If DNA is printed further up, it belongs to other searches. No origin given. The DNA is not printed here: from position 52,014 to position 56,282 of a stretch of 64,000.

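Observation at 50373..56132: Tight three-gene operon: giant GMC-oxidoreductase/alpha-beta-hydrolase fusion, unknown 207-aa protein, cytoplasmic PhoD-like phosphatase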

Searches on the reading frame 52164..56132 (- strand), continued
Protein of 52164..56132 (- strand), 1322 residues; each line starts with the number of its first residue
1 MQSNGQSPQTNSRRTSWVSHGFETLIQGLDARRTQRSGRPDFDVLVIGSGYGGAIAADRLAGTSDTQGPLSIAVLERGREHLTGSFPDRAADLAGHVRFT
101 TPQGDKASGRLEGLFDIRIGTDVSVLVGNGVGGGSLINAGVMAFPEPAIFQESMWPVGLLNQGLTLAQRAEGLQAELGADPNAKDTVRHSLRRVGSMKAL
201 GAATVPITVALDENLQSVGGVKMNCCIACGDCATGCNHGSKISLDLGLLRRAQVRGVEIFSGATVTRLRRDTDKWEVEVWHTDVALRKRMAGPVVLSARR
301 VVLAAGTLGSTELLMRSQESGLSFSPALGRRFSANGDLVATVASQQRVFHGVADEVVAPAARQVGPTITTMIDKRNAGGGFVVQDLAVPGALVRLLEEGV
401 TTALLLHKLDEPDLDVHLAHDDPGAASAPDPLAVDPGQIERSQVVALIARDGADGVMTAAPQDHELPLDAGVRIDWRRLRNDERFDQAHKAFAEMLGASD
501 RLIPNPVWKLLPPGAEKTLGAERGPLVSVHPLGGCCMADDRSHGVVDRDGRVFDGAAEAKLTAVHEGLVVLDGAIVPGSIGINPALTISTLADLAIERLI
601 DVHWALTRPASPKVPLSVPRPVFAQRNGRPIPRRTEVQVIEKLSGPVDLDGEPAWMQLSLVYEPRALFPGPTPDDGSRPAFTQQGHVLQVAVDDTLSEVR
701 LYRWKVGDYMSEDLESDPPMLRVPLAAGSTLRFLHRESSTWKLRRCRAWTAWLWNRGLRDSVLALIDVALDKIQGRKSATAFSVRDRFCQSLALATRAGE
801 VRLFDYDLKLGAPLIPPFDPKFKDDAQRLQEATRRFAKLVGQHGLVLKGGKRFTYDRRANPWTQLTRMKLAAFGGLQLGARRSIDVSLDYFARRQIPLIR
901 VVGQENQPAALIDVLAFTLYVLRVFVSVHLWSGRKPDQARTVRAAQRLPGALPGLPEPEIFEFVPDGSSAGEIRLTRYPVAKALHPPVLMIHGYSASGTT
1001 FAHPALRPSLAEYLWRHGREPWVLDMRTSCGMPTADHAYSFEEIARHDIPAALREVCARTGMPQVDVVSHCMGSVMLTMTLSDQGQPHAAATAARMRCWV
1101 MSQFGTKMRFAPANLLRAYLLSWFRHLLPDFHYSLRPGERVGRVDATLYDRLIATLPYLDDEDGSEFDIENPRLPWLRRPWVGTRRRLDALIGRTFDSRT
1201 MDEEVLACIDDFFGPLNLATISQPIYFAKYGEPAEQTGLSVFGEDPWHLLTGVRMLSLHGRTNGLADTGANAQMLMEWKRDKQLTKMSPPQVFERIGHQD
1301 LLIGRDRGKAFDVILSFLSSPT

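Call 17: search_solved_structures(query=A1, max_evalue=1)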
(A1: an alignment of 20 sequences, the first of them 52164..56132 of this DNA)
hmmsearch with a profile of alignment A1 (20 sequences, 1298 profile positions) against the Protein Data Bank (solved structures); distinct sequences matched with E-value up to 1: 89 (the best 60 are shown).
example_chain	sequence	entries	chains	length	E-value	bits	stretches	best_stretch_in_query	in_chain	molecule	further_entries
4u2l_A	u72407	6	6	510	6.4e-28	100.2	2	122-354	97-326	Cholesterol oxidase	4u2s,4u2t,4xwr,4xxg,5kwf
1b8s_A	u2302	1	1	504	9.3e-28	99.6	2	122-354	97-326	PROTEIN (CHOLESTEROL OXIDASE)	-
1b4v_A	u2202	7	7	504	9.3e-28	99.6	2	122-354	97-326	PROTEIN (CHOLESTEROL OXIDASE) | CHOLESTEROL OXIDASE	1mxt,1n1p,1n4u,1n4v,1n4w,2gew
4rek_A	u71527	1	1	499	1e-27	99.5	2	122-354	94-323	Cholesterol oxidase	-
3cnj_A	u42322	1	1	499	1e-27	99.5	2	122-354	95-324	Cholesterol oxidase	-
1coy_A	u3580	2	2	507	3.8e-27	97.6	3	124-352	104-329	CHOLESTEROL OXIDASE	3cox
3gyi_A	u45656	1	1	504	1.1e-26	96.1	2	122-354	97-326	Cholesterol oxidase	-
3b6d_A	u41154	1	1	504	1.5e-26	95.6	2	122-354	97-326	Cholesterol oxidase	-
1cc2_A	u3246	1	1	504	1.5e-26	95.6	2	122-354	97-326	PROTEIN (CHOLESTEROL OXIDASE)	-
1cbo_A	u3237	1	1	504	1.6e-26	95.5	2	122-354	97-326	PROTEIN (CHOLESTEROL OXIDASE)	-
3b3r_A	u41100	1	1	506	1.6e-26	95.5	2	122-354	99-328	Cholesterol oxidase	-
1ijh_A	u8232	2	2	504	4.8e-26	94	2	122-354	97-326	CHOLESTEROL OXIDASE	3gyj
1hlg_A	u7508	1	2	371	2.5e-08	35.2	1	955-1068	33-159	LIPASE, GASTRIC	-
1k8q_A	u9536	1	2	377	8e-07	30.3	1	963-1068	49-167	Triacylglycerol lipase, gastric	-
6a2u_B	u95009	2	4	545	1.8e-06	29.1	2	537-610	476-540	Glucose dehydrogenase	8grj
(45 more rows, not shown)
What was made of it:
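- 52167..53270 (-): Acid-lipase-like alpha/beta-hydrolase (aa ~955-1322): HG 992-993, nucleophile elbow S-H-C1071-M-G, GH1298QD. PDB profile search gives gastric lipase at 2.5e-8 (call 17).
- Closest known: Direct-electron-transfer FAD dehydrogenase complexes. Same: A weak sequence match, E 1.8e-6 (call 17).
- Cholesterol oxidase (call 17).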

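Call 20: find_related_loci(query=A1, collection=genome_contigs, flank=10000)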
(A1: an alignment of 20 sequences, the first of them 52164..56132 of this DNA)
Query A1 (1322 aa) in genome_contigs; peptide patterns used: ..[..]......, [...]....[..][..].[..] (x = any residue, [..] = any of these).
599 stretches matched a pattern (row limit reached: there are more); 587 encode a relative of the query (tblastn E <= 1e-3); the best 80 are kept; 80 distinct loci.
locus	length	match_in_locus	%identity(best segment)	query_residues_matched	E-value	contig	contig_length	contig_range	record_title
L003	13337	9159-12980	55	13-1318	0e+0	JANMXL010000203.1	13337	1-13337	MAG: Burkholderiales bacterium isolate OTE_88_metabat_113 OTE_88_k141_1536996, whole genome shotgun sequence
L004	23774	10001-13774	48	11-1318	0e+0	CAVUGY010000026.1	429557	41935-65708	MAG: uncultured beta proteobacterium isolate MFD02134.bin.2.15 genome assembly, contig: contig_62272, whole genome shotg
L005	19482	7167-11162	43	13-1320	0e+0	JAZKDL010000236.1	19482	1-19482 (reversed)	MAG: Pseudomonadota bacterium isolate DC_HB_01_SPN181219-bin048_1 DCHB01SPN_B048_1_000000000236, whole genome shotgun se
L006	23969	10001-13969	42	6-1318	0e+0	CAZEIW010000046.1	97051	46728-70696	MAG TPA_asm: uncultured Burkholderiaceae bacterium isolate binchicken_co279_164 genome assembly, contig: k141_1993215, w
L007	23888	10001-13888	41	13-1318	0e+0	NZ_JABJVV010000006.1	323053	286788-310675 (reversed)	Caenimonas soli strain S4 contig6, whole genome shotgun sequence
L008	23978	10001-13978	40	2-1321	0e+0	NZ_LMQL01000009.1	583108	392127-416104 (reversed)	Ramlibacter sp. Leaf400 contig_3, whole genome shotgun sequence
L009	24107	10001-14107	41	1-1319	0e+0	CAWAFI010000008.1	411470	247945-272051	MAG: uncultured beta proteobacterium isolate MFD02809.bin.1.58 genome assembly, contig: contig_169, whole genome shotgun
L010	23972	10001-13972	40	3-1321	0e+0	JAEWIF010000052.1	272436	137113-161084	MAG: Proteobacteria bacterium isolate OH_PBlB_94 k127_558084, whole genome shotgun sequence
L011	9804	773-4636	43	40-1310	0e+0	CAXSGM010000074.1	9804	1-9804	MAG: uncultured Rhizobacter sp. isolate private_X16_metawrap_bin.29 genome assembly, contig: private_X16_metawrap_bin.29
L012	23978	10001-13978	41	15-1318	0e+0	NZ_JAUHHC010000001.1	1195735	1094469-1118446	Roseateles violae strain PFR6 contig1, whole genome shotgun sequence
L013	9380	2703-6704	39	7-1321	0e+0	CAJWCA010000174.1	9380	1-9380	MAG TPA_asm: uncultured Cellvibrionales bacterium isolate SRR5469033_bin.36_MetaBAT_v2.12.1_MAG genome assembly, contig:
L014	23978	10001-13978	41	11-1320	0e+0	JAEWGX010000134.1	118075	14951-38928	MAG: Proteobacteria bacterium isolate OH_PBlB_46 k127_321645, whole genome shotgun sequence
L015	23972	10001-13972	42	13-1321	0e+0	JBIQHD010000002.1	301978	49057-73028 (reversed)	MAG: Rubrivivax sp. isolate mag.36d NODE_15_length_301978, whole genome shotgun sequence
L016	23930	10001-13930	41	9-1318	0e+0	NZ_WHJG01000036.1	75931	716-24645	Massilia frigida strain CCM 8695 NODE_36_length_75931_cov_7.787030, whole genome shotgun sequence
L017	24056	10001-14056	37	14-1322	0e+0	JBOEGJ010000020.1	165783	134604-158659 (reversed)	MAG: Cellvibrionaceae bacterium isolate PBSAgam8 PBSAc_contig_670, whole genome shotgun sequence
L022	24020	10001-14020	37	13-1322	0e+0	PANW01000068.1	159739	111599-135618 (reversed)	MAG: Cellvibrionaceae bacterium isolate SAT230 153771, whole genome shotgun sequence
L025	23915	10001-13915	41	18-1322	0e+0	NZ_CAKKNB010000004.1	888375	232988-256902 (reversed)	Aquabacterium sp. CECT 9606 isolate UB60; 180319 A20MB 6, whole genome shotgun sequence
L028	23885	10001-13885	39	13-1322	0e+0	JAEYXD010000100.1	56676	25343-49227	MAG: Proteobacteria bacterium isolate OH_CBlB_296 k127_2410284, whole genome shotgun sequence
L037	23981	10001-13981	37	13-1322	0e+0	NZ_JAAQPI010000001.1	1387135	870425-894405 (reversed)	Pseudomaricurvus alkylphenolicus strain KCTC 32386 Scaffold1_1, whole genome shotgun sequence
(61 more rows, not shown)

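Call 46: find_encoding_contigs(protein=P0017, flank=6000, max_places=1)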
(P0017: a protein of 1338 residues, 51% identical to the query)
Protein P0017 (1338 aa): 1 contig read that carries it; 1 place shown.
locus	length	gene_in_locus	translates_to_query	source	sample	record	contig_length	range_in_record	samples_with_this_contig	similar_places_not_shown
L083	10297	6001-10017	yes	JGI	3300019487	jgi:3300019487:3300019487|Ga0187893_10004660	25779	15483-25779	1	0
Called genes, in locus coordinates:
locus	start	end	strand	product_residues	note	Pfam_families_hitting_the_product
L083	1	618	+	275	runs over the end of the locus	PF00005:ABC_tran, PF13304:AAA_21 (faint), PF12399:BCA_ABC_TP_C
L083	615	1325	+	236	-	PF00005:ABC_tran, PF13304:AAA_21 (faint)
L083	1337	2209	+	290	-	PF02653:BPD_transp_2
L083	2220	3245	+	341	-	PF02653:BPD_transp_2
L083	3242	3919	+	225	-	PF02798:GST_N, PF13409:GST_N_2, PF13417:GST_N_3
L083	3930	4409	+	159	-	PF00903:Glyoxalase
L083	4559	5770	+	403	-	PF13433:Peripla_BP_5 (weak), PF13458:Peripla_BP_6, PF01094:ANF_receptor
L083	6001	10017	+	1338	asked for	PF00732:GMC_oxred_N (weak), PF05199:GMC_oxred_C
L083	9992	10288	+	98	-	-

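Call 47: find_encoding_contigs(protein=P0016, flank=6000, max_places=1)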
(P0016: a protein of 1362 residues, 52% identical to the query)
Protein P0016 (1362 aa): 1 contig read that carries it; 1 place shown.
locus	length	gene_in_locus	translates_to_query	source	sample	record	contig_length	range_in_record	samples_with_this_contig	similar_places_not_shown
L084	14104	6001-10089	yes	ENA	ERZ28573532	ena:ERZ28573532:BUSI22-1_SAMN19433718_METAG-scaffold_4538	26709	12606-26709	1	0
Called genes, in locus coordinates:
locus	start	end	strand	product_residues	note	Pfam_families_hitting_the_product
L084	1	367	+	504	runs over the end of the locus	PF01425:Amidase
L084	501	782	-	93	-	-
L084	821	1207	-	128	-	-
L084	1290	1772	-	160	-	-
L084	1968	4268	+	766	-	PF20256:MoCoBD_2 (weak), PF02738:MoCoBD_1, PF20256:MoCoBD_2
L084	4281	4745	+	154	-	PF00111:Fer2, PF13085:Fer2_3 (weak), PF01799:Fer2_2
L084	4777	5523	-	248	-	PF00196:GerE (weak)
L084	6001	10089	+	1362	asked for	PF00732:GMC_oxred_N, PF05199:GMC_oxred_C, PF00561:Abhydrolase_1 (weak)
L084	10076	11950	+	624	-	-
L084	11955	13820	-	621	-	PF00512:HisKA, PF02518:HATPase_c, PF13581:HATPase_c_2 (weak), PF00072:Response_reg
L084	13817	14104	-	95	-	?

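Call 48: find_encoding_contigs(protein=P0005, flank=6000, max_places=1)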
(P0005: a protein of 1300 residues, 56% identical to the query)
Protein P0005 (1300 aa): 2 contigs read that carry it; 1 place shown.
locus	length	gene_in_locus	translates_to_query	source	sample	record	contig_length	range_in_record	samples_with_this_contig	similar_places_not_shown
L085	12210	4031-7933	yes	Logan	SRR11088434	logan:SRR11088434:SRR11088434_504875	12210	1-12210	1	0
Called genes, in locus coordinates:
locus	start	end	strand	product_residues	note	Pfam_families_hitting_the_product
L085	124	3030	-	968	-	-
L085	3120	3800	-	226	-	PF00196:GerE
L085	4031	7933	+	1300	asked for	PF00732:GMC_oxred_N, PF05199:GMC_oxred_C, PF00561:Abhydrolase_1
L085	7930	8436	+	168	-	-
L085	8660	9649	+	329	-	PF09423:PhoD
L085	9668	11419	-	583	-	PF00512:HisKA, PF02518:HATPase_c, PF00072:Response_reg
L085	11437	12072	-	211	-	PF00072:Response_reg, PF00196:GerE, PF08281:Sigma70_r4_2 (weak)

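Call 49: find_encoding_contigs(protein=P0002, flank=8000, max_places=1)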
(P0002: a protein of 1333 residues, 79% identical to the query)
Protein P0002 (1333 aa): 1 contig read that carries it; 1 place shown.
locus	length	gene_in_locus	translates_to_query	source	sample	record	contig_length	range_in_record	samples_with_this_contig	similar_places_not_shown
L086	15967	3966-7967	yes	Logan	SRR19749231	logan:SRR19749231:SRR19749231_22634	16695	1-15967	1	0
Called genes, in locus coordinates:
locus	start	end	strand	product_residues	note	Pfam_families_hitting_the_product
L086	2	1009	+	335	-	?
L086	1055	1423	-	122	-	PF07237:DUF1428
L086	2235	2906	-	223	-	-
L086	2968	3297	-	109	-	-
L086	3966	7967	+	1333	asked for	PF00732:GMC_oxred_N, PF01266:DAO (faint), PF05199:GMC_oxred_C, PF00561:Abhydrolase_1 (weak)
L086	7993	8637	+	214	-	-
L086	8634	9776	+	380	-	PF09423:PhoD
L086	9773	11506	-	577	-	PF00512:HisKA, PF02518:HATPase_c, PF00072:Response_reg, PF06490:FleQ (weak)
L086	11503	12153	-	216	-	PF00072:Response_reg, PF00196:GerE, PF08281:Sigma70_r4_2 (weak)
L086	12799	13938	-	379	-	-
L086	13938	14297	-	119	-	-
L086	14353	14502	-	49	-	-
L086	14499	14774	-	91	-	-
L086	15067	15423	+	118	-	PF12643:MazG-like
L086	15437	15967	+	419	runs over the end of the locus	?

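Call 76: list_cluster_members(proteins=[P0001, P0121, P0127, P0046, P0086])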
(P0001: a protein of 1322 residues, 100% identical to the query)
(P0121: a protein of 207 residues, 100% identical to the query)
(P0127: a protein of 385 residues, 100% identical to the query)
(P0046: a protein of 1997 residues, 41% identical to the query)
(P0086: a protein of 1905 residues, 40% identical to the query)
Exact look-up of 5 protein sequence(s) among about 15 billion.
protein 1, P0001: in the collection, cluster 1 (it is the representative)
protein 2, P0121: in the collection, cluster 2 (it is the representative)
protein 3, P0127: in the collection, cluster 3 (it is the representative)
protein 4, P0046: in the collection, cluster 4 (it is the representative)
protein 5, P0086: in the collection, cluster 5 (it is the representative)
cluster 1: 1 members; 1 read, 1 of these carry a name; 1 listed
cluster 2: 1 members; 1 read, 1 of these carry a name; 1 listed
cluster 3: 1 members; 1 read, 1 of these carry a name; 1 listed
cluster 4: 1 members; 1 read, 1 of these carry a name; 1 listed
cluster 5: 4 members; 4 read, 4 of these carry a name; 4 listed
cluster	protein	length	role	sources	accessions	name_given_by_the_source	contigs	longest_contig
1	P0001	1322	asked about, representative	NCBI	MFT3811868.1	MAG: GMC oxidoreductase [Acidovorax sp.]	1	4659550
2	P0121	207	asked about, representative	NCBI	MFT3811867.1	MAG: hypothetical protein QM740_00670 [Acidovorax sp.]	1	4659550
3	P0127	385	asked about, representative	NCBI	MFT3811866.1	MAG: alkaline phosphatase D family protein [Acidovorax sp.]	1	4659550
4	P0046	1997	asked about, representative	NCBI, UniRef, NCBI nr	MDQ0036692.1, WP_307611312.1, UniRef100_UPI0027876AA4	choline dehydrogenase-like flavoprotein [Variovorax boronicumulans] | alpha/beta fold hydrolase n=1 Tax=Variovorax boronicumulans TaxID=436515 ... | alpha/beta fold hydrolase [Variovorax boronicumulans]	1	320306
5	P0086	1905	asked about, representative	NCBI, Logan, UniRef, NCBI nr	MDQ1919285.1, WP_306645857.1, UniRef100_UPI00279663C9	alkaline phosphatase D family protein [Massilia pseudoviolaceinigra] | alkaline phosphatase D family protein n=1 Tax=Massilia pseudoviolaceinigra TaxID=3057165 ... | alkaline phosphatase D family protein [Massilia sp. CCM 9206]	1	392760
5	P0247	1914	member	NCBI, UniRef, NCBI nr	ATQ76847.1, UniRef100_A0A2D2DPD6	hypothetical protein CR152_21720 [Massilia violaceinigra] | Cholesterol oxidase n=2 Tax=Massilia violaceinigra TaxID=2045208 RepID=A0A2D2DPD6_9BURK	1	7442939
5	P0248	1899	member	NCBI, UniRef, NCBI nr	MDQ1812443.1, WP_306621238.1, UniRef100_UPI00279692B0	alkaline phosphatase D family protein [Massilia sp. CCM 9210] | alkaline phosphatase D family protein n=1 Tax=Massilia scottii TaxID=3057166 ...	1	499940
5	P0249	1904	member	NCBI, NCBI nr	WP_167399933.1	alkaline phosphatase D family protein [Massilia violaceinigra]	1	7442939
